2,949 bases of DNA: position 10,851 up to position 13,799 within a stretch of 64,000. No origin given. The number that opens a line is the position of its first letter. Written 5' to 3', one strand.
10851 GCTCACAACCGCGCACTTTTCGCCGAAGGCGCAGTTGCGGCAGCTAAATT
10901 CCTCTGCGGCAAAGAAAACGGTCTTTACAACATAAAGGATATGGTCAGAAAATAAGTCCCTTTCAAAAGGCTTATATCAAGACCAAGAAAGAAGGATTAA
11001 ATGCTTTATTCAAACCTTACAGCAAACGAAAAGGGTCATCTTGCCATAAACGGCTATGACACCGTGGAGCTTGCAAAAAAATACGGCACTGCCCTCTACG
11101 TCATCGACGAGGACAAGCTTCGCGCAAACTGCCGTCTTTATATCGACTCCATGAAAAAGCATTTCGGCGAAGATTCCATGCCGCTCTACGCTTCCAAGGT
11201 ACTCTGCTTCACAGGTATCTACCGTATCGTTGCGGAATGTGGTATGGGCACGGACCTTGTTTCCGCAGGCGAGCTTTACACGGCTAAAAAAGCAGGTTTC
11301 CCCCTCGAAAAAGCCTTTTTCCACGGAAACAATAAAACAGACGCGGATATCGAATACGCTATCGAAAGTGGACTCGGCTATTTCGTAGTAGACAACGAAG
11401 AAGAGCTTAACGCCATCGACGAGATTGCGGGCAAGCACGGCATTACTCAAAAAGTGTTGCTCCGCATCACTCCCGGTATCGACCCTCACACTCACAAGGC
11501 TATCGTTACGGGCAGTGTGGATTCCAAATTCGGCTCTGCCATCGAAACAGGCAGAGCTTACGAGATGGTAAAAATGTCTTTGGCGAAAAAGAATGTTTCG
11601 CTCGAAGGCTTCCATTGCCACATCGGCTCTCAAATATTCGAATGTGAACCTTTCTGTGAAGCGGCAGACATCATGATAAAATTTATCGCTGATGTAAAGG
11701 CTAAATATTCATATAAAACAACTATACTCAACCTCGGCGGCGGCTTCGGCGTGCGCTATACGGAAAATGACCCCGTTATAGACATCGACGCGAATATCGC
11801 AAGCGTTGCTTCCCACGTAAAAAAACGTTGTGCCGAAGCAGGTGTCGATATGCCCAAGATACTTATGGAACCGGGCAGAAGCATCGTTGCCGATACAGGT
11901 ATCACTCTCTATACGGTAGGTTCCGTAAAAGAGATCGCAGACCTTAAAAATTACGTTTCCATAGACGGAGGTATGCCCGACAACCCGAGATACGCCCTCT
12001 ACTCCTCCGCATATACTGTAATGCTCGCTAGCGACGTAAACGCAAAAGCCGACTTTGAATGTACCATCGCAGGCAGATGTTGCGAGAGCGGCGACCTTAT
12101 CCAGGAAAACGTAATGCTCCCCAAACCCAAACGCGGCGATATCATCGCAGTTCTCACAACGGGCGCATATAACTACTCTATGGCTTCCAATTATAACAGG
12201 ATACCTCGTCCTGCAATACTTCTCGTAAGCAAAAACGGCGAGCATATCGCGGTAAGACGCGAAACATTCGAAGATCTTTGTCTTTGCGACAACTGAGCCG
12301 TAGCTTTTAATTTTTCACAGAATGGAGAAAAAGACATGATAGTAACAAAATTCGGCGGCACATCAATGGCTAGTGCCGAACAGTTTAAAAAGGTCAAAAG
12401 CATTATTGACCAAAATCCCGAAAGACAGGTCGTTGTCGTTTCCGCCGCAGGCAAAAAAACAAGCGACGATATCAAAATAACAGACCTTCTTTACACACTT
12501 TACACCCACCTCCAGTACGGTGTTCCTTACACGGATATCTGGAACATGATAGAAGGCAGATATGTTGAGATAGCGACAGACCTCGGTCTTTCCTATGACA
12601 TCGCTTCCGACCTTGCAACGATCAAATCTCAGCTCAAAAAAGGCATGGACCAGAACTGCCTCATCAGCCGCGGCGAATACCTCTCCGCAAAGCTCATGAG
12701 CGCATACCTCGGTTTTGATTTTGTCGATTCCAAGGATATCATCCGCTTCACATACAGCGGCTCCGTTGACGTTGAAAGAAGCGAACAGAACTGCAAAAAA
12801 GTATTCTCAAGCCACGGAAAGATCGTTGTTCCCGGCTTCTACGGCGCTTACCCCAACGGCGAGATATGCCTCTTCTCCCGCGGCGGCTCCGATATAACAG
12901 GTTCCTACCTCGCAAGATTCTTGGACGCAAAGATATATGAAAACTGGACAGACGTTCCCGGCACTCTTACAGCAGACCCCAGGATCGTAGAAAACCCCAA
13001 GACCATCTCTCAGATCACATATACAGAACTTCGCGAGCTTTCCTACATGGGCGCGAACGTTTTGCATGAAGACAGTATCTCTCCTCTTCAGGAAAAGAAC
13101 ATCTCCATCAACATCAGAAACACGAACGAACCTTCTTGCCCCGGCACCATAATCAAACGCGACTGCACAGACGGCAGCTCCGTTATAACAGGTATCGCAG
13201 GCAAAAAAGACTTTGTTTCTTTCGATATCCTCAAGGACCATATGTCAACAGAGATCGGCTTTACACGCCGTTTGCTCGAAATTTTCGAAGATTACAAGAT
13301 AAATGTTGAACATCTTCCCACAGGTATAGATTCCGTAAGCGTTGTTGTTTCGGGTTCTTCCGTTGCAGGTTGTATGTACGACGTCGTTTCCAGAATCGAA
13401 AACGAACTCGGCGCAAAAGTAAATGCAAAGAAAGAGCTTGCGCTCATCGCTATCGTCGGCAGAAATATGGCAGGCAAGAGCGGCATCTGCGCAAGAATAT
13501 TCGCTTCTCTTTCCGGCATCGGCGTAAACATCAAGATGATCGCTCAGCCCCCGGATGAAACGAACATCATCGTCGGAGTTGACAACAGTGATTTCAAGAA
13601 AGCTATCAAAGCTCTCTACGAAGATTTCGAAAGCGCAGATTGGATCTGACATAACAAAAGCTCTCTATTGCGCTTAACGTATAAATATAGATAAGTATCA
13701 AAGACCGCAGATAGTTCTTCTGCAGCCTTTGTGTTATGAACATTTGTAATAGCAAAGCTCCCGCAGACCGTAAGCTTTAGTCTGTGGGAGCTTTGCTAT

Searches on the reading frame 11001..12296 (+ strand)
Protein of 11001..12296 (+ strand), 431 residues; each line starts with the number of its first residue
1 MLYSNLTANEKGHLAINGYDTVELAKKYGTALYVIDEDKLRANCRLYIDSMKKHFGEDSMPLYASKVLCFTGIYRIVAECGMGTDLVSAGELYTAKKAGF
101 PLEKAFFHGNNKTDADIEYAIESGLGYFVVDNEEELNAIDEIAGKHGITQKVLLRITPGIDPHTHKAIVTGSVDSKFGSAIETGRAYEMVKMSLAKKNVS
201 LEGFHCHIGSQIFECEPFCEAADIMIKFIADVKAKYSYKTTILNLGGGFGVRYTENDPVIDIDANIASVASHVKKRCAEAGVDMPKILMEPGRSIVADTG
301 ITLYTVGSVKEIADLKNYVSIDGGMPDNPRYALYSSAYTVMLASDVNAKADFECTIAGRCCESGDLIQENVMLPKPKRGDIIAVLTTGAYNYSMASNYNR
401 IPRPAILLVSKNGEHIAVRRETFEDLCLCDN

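Call 46: search_protein_families(library=pfam, proteins=[window:11001-12296:+], max_evalue=0.00001)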
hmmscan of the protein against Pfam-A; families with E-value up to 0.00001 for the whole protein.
window:11001-12296:+ (431 aa): 2 families
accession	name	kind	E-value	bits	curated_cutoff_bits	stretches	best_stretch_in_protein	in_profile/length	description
PF02784.22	Orn_Arg_deC_N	-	1.9e-55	188.4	23.4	1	49-297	9-247/247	Pyridoxal-dependent decarboxylase, pyridoxal binding domain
PF00278.28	Orn_DAP_Arg_deC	-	1.9e-15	57.3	23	1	114-388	5-95/95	Pyridoxal-dependent decarboxylase, C-terminal sheet domain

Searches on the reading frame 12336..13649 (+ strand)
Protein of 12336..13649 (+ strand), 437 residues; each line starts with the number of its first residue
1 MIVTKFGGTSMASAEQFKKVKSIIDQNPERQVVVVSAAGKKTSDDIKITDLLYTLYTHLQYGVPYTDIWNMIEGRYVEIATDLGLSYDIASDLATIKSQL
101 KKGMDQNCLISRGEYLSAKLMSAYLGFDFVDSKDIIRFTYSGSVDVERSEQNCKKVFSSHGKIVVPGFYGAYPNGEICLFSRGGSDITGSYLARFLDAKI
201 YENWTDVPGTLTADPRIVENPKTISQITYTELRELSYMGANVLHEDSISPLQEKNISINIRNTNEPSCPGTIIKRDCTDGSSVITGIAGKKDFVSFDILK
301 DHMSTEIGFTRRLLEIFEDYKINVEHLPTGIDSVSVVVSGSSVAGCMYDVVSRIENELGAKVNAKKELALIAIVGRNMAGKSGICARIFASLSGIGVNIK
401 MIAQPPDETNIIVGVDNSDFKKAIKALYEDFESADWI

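Call 46: search_protein_families(library=pfam, proteins=[window:12336-13649:+], max_evalue=0.00001)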
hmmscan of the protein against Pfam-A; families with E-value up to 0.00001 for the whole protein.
window:12336-13649:+ (437 aa): 3 families
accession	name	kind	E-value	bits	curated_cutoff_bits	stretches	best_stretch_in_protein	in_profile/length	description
PF00696.33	AA_kinase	-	8.5e-34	117.7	24.9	1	1-262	2-234/234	Amino acid kinase family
PF22468.2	ACT_9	-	4.3e-23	81.3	27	1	371-431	1-61/61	ACT domain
PF13840.12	ACT_7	-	6.7e-08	32.7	27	1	366-428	4-64/65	ACT domain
